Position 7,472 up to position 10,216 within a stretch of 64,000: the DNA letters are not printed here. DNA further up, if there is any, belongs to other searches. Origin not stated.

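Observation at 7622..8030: Class A PBP with a long lysine-rich cytoplasmic tail carrying AT-hook-like repeats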

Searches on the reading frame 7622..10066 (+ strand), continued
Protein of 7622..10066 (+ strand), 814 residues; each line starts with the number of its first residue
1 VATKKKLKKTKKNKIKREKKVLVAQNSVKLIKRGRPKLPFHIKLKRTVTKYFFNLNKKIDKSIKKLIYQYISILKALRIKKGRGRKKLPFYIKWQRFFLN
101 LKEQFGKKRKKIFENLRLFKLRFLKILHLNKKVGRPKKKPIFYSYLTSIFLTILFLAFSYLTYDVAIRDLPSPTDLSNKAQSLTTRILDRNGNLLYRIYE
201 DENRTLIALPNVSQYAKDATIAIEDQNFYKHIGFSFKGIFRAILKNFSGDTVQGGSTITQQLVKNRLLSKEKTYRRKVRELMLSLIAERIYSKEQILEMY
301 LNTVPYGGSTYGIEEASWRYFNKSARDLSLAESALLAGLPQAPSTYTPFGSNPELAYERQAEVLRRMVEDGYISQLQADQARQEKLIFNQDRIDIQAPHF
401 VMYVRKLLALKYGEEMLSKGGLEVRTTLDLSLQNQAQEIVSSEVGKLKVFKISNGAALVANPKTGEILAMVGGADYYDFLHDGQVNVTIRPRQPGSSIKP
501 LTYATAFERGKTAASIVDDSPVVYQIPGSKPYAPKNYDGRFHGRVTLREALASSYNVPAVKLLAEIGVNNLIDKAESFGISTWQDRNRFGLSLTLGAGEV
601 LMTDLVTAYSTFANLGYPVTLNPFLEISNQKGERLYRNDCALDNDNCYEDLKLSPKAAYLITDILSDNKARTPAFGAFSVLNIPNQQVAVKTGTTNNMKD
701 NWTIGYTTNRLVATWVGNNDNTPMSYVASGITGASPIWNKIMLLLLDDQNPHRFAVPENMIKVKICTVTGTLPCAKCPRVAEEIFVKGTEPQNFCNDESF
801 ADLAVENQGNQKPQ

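Call 35: list_cluster_members(proteins=[P0002, P0015, P0085, P0080])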
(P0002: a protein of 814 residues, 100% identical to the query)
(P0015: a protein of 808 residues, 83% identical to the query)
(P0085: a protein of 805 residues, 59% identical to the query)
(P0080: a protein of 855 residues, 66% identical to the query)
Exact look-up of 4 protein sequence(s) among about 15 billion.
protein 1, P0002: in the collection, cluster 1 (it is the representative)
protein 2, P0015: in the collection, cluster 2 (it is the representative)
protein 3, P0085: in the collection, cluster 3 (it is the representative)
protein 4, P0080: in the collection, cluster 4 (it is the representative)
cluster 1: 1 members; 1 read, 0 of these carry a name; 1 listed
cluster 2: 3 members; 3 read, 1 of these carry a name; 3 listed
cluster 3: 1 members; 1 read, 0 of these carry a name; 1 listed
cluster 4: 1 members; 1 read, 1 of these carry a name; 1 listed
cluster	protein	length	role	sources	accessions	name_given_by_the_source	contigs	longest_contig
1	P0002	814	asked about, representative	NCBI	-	-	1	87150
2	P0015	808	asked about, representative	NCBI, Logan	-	-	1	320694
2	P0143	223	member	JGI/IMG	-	membrane carboxypeptidase/penicillin-binding protein PbpC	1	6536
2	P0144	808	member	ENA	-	-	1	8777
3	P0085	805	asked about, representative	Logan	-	-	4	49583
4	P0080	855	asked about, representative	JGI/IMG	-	1A family penicillin-binding protein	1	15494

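Call 41: find_related_loci(query=A2, collection=genome_contigs, flank=4000)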
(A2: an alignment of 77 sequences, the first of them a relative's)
Query A2 (814 aa) in genome_contigs; peptide patterns used: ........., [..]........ (x = any residue, [..] = any of these).
600 stretches matched a pattern (row limit reached: there are more); 600 encode a relative of the query (tblastn E <= 1e-3); the best 80 are kept; 80 distinct loci.
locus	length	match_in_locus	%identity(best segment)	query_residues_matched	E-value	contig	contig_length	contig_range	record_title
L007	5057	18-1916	62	163-795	0e+0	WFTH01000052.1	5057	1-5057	MAG: Candidatus Microgenomates bacterium isolate S139_139 k151_381567, whole genome shotgun sequence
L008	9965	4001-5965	54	154-795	0e+0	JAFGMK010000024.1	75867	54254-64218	MAG: Candidatus Paceibacterota bacterium isolate Zod_Metabat.464 k87_7108571, whole genome shotgun sequence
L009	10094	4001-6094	49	89-796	0e+0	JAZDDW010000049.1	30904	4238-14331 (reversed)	MAG: bacterium isolate MEGAHIT-group-0.11 k141_18814877, whole genome shotgun sequence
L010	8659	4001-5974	51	168-808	0e+0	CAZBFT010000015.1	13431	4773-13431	MAG TPA_asm: uncultured Pseudomonadales bacterium isolate SRP050083_co7_41 genome assembly, contig: NODE_3799_length_134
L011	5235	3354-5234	54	146-759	0e+0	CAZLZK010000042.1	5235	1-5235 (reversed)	MAG TPA_asm: uncultured Gammaproteobacteria bacterium isolate SRP269290_co1_809 genome assembly, contig: NODE_28961_leng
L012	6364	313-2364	48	123-808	0e+0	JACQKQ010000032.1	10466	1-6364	MAG: Candidatus Levyibacteriota bacterium isolate NC_groundwater_1181_Ag_S-0.1um_42_368 S_p1_S3_coassembly_k141_1394807,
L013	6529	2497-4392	50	107-761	0e+0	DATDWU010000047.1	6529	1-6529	MAG TPA_asm: Patescibacteria group bacterium isolate SMAG_U8120 k141_705472, whole genome shotgun sequence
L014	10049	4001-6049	48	137-808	0e+0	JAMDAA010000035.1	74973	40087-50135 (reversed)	MAG: Patescibacteria group bacterium isolate FK_Sedi_B_Bin.274 NODE_731_length_74973_cov_23.3222, whole genome shotgun s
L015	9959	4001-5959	49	108-795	0e+0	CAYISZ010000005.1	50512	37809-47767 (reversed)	MAG TPA_asm: uncultured Gammaproteobacteria bacterium isolate ERP119705_co7_479 genome assembly, contig: NODE_428_length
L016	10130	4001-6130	44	47-799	0e+0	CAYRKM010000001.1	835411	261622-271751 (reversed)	MAG TPA_asm: uncultured Gammaproteobacteria bacterium isolate SRP292972_co1_108 genome assembly, contig: NODE_7_length_8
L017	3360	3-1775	50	189-796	0e+0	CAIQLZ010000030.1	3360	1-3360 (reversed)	MAG: Candidatus Levybacteria bacterium isolate AM-lipid-01-D9_bin-0046 genome assembly, contig: bin-0046:030/107, whole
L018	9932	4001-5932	48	169-792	0e+0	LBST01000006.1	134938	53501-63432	MAG: Candidatus Roizmanbacteria bacterium GW2011_GWC1_37_12 US38_C0006, whole genome shotgun sequence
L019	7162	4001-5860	51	153-792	0e+0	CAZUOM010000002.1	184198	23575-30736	MAG TPA_asm: uncultured Gammaproteobacteria bacterium isolate binchicken_co341_72 genome assembly, contig: NODE_3_length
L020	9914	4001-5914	49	141-795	0e+0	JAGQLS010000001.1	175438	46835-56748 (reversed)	MAG: Candidatus Woesebacteria bacterium isolate HKST-UBA22 NODE_1_length_175438_cov_4.735198, whole genome shotgun seque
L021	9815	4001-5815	50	162-768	0e+0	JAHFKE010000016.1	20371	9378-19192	MAG: Candidatus Levyibacteriota bacterium isolate nzgw402 NODE_1585_length_20372_cov_3.833934, whole genome shotgun sequ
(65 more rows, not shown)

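Call 43: predict_structure(alignment_id=A2)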
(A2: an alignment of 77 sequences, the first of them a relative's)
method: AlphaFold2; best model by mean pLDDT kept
length: 814 residues; sequences in the alignment: 77
mean_pLDDT: 79.7   pTM: 0.65
mean pLDDT of the five models: 79.7, 78.0, 77.2, 74.5, 74.5
residues with pLDDT >= 90: 235; 70-90: 394; 50-70: 121; < 50: 64
segments of 3 or more residues with pLDDT < 50: 1-3, 19-34, 82-85, 133-136, 250-254, 342-348, 350-352, 482-485, 804-814
pLDDT, mean of each block of 10 residues (from residue 1): 56 62 40 57 83 84 80 64 54 82 86 84 69 50 76 88 79 71 77 78 69 93 86 75 61 65 80 80 88 90 68 78 90 85 48 68 90 93 78 73 86 74 92 94 87 88 95 67 54 91 95 92 77 82 90 90 94 94 86 89 94 94 92 89 89 94 90 75 89 81 93 86 62 82 92 89 87 86 86 84 48 33
secondary structure, 60 per line:
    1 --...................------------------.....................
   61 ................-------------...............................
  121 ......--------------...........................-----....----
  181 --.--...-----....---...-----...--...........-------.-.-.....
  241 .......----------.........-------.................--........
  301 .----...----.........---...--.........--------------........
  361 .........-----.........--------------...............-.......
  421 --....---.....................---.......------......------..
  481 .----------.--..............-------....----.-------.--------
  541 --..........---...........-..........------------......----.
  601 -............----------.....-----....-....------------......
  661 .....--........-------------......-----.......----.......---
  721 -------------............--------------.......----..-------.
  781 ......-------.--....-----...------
elements in order (helices of 4 or more, strands of 3 or more residues): H3-21 H40-76 H90-126 H141-167 H173-176 E186-188 E194-197 H214-224 H236-247 H258-266 H274-290 H293-301 H313-321 H330-338 H353-369 H375-383 H398-412 H414-419 E423-426 H430-450 E454-460 E467-472 H495-508 E516-519 E543-546 H547-552 H556-566 H568-577 H590-595 H602-613 E624-628 E634-637 H639-642 H655-665 H668-675 E689-694 E700-706 E711-717 H734-745 E760-766 E780-786 H797-800

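Call 57: search_protein_families(library=ncbifam, proteins=[window:7622-10066:+], max_evalue=0.001)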
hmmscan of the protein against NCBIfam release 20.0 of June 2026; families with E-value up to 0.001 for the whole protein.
window:7622-10066:+ (814 aa): 18 families
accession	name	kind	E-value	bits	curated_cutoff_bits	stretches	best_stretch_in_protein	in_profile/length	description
TIGR02074.1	PBP_1a_fam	subfamily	6.8e-153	510.3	508.75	1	204-743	2-530/535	PBP1A family penicillin-binding protein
TIGR02073.1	PBP_1c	equivalog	1.1e-137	460.7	494.2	1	179-796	6-591/728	penicillin-binding protein 1C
NF051885.1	tranpepglycosPbpC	equivalog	2.2e-123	413.1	900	1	166-757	38-605/632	multimodular transpeptidase-transglycosylase PbpC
TIGR02071.1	PBP_1b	equivalog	1.1e-105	354.4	717.75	1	200-784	143-717/729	penicillin-binding protein 1B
NF008643.0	PRK11636.1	equivalog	2.9e-88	297.1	1263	3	160-444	23-307/850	peptidoglycan glycosyltransferase/peptidoglycan DD-transpeptidase MrcA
NF007061.0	PRK09506.1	equivalog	4.9e-83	279.3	1120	1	201-804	208-799/825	bifunctional glycosyl transferase/transpeptidase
NF008414.0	PRK11240.1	equivalog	1.9e-78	264.4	1121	1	181-765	39-584/774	peptidoglycan glycosyltransferase PbpC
NF011423.0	PRK14850.1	equivalog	2.1e-77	261.2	1275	1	201-799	154-744/764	penicillin-binding protein 1b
NF038276.1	strep_PBP2A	exception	9e-77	258.9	1100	1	162-756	56-647/716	penicillin-binding protein PBP2A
NF038274.1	strep_PBP1B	exception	4.7e-65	220.3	1225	2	155-381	31-273/745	penicillin-binding protein PBP1B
NF038272.1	strep_PBP1A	exception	1.2e-64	218.7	1075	1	146-762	15-647/658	penicillin-binding protein PBP1A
TIGR02070.1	mono_pep_trsgly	equivalog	7.5e-41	140.1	182.65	1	207-368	58-219/224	monofunctional biosynthetic peptidoglycan transglycosylase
NF010008.0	PRK13481.1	equivalog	1.2e-38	132.9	270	1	202-382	78-264/269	glycosyltransferase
TIGR03423.1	pbp2_mrdA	equivalog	9.6e-15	54.1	455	1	419-580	224-390/593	penicillin-binding protein 2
TIGR02214.1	spoVD_pbp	equivalog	1.4e-07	30.2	688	1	428-581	213-371/636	stage V sporulation protein D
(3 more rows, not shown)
